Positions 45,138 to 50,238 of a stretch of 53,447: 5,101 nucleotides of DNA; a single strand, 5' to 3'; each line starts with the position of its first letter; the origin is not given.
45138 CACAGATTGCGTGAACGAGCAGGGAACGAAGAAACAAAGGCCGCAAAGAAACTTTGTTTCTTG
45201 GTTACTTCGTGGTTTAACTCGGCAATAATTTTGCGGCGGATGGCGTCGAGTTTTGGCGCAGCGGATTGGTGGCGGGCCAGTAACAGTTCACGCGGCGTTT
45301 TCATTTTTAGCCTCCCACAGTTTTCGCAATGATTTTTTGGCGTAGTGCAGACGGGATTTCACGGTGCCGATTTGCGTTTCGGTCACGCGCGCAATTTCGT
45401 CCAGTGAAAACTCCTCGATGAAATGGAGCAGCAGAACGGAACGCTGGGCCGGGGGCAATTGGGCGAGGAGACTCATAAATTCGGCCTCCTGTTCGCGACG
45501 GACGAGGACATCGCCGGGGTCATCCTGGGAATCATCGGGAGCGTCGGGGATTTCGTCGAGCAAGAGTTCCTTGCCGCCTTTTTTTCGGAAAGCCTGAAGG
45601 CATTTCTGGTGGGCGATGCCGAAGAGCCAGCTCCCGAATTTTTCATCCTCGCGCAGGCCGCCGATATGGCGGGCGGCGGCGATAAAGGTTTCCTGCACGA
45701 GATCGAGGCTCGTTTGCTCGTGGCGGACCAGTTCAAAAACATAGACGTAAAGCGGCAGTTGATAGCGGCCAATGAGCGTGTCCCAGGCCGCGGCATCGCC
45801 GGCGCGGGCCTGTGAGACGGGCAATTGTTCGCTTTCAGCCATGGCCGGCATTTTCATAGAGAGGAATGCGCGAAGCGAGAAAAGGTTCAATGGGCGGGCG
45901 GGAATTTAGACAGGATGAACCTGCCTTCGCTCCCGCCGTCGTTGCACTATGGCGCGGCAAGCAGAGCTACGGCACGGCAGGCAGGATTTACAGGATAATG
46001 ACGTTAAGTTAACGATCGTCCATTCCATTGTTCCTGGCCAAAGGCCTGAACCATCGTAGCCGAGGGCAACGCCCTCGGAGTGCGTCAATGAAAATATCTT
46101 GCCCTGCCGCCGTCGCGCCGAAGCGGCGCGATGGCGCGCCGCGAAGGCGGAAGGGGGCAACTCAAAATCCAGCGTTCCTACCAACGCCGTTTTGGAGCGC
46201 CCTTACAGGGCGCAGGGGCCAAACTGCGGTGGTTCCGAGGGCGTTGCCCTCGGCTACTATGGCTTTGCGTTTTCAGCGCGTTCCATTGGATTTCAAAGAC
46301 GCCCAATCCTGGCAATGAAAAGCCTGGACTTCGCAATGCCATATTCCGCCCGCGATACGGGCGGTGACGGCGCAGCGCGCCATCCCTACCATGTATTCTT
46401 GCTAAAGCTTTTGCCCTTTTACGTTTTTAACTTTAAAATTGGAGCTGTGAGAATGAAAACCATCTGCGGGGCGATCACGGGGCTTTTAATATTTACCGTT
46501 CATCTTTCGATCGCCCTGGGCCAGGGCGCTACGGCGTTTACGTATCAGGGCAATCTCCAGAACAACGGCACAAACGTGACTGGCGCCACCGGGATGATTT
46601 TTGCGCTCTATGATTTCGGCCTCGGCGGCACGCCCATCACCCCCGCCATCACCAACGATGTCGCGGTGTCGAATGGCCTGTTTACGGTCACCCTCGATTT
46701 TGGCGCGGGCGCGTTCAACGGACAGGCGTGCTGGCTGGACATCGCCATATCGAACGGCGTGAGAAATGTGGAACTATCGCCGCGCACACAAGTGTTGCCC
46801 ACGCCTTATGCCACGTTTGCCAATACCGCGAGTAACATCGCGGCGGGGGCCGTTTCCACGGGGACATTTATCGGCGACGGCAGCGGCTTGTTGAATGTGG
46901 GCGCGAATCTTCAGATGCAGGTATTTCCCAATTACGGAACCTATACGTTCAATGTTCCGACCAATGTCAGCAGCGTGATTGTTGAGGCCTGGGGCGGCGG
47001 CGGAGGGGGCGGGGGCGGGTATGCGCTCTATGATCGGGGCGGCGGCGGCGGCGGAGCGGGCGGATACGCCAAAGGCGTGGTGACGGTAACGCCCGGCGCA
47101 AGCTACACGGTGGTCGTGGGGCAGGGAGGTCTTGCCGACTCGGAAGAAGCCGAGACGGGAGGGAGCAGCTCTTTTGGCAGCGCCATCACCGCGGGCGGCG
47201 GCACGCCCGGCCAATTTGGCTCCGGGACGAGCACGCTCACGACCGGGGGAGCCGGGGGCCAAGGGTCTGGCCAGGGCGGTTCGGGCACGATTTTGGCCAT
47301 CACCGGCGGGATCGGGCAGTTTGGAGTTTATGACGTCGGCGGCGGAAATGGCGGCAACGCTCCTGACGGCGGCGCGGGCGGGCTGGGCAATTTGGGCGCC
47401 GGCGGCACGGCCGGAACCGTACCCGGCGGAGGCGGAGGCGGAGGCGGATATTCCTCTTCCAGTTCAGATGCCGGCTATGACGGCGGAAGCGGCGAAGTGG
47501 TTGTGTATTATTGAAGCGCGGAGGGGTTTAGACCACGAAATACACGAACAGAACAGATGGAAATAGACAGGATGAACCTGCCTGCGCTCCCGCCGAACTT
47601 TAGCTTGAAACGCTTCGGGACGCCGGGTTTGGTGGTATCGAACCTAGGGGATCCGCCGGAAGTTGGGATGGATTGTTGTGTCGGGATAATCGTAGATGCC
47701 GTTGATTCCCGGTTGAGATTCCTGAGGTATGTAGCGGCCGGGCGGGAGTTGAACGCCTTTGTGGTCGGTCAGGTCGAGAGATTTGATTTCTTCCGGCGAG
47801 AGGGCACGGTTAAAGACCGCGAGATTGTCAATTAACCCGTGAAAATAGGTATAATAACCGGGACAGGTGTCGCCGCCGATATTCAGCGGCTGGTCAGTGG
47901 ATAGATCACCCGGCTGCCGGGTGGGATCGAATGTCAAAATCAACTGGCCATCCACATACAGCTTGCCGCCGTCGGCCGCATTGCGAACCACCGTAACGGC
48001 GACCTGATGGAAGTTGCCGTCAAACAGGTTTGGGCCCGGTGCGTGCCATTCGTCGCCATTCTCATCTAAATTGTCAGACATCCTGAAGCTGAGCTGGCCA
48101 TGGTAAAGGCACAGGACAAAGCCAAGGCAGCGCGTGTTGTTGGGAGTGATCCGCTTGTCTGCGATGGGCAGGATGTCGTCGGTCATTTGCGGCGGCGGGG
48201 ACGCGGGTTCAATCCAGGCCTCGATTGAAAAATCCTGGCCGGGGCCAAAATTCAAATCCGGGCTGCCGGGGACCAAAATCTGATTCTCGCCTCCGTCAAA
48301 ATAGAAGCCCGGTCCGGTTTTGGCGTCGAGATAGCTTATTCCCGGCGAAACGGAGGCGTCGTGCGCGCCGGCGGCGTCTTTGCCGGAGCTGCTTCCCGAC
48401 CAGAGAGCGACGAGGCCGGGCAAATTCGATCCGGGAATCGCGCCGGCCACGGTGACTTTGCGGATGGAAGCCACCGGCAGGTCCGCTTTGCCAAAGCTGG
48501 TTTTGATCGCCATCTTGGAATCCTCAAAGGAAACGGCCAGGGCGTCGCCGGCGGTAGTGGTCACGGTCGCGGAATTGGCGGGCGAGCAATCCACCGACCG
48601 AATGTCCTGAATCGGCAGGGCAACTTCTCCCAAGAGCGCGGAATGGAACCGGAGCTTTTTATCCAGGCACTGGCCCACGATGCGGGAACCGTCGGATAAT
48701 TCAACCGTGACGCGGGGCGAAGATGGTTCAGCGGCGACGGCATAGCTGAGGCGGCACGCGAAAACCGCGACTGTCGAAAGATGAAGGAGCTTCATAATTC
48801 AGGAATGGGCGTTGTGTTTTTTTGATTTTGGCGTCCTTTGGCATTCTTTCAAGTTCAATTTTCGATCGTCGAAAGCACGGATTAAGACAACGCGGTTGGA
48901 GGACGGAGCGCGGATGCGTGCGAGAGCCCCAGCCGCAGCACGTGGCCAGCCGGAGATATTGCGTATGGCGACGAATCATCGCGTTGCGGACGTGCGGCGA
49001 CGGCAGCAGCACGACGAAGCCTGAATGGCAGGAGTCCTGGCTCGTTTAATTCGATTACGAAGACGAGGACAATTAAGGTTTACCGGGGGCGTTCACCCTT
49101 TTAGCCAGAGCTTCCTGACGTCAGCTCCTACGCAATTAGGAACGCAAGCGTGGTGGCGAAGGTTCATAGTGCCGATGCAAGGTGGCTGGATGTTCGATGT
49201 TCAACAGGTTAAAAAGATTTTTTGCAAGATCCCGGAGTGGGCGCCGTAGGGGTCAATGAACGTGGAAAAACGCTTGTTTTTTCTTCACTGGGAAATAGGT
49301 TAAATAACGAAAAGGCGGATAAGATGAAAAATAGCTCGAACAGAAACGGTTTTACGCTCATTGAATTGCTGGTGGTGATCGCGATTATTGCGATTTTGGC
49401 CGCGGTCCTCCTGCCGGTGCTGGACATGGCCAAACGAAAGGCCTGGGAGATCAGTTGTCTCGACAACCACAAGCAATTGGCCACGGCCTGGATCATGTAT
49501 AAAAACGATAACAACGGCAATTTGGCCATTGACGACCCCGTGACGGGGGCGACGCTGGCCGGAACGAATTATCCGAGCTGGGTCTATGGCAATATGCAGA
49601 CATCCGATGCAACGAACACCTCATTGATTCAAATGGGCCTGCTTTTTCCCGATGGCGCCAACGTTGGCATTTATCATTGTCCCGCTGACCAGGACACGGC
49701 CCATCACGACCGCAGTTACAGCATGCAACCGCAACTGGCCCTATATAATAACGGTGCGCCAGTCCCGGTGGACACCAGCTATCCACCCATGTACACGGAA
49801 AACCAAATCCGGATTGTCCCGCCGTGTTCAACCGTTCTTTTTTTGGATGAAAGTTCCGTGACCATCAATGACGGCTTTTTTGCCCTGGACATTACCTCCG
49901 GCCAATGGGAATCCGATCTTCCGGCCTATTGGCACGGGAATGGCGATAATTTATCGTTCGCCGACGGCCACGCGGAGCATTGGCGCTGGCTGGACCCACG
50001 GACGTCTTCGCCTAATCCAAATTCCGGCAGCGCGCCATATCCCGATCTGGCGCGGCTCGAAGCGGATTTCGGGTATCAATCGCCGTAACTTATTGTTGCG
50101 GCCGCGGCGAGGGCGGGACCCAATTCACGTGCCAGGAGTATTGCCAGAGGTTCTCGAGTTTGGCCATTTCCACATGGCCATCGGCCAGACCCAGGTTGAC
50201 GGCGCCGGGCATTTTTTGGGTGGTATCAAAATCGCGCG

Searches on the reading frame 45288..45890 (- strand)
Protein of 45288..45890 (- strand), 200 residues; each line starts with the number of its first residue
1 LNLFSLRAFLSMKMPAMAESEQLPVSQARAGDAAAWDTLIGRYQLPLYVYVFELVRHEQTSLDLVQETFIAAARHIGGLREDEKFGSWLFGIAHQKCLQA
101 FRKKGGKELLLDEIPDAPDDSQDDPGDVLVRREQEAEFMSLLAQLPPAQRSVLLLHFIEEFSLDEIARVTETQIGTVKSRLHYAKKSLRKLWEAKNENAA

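Call 19: search_protein_families(library=pfam, proteins=[window:45288-45890:-], max_evalue=0.001)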
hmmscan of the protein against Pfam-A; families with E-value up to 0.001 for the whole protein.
window:45288-45890:- (200 aa): 4 families
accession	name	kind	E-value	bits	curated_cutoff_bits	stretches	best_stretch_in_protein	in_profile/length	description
PF08281.18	Sigma70_r4_2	-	1.4e-15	57.1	25.7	1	137-188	3-54/54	Sigma-70, region 4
PF04542.20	Sigma70_r2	-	1.2e-12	47.9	24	1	39-105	1-69/71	Sigma-70 region 2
PF04545.22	Sigma70_r4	-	1.1e-10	41.3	24.1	1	141-190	1-50/50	Sigma-70, region 4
PF07638.17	Sigma70_ECF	-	1.3e-05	25.7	21.1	1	26-191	9-182/185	ECF sigma factor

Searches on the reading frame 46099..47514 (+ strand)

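Call 19: search_protein_families(library=pfam, proteins=[window:46099-47514:+], max_evalue=0.001)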
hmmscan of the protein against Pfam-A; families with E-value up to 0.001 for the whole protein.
window:46099-47514:+ (471 aa): 1 family
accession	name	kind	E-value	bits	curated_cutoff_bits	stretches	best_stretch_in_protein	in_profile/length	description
PF21722.4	Gly_rich_2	-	3e-16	60.6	24.3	1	280-471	4-225/226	Glycine-rich domain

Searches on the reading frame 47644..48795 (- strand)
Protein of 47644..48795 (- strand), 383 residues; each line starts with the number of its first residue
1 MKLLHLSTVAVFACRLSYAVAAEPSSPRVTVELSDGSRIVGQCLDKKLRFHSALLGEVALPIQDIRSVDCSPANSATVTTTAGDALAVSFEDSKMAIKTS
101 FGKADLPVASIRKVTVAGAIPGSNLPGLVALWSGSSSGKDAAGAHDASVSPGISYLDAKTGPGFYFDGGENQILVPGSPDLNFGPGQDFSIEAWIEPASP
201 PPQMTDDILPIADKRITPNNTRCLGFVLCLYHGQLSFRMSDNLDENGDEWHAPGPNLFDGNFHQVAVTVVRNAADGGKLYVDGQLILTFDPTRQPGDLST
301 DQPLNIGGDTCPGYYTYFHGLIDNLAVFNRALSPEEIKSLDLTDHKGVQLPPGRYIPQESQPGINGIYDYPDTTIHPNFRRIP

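Call 19: search_protein_families(library=pfam, proteins=[window:47644-48795:-], max_evalue=0.001)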
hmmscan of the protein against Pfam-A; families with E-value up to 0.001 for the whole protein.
window:47644-48795:- (383 aa): 2 families
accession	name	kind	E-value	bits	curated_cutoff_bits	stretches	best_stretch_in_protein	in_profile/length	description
PF13385.13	Laminin_G_3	-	1.2e-21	77.8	27.6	1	168-338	2-151/151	Concanavalin A-like lectin/glucanases superfamily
PF02210.31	Laminin_G_2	-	4.1e-05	24.5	22.9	1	226-327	21-123/126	Laminin G domain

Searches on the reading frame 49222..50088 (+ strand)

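Call 19: search_protein_families(library=pfam, proteins=[window:49222-50088:+], max_evalue=0.001)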
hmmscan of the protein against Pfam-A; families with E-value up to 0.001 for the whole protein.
window:49222-50088:+ (288 aa): 1 family
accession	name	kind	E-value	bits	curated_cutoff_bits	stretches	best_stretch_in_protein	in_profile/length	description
PF07963.17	N_methyl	-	1.4e-09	37.5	21.2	1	39-64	2-27/27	Prokaryotic N-terminal methylation motif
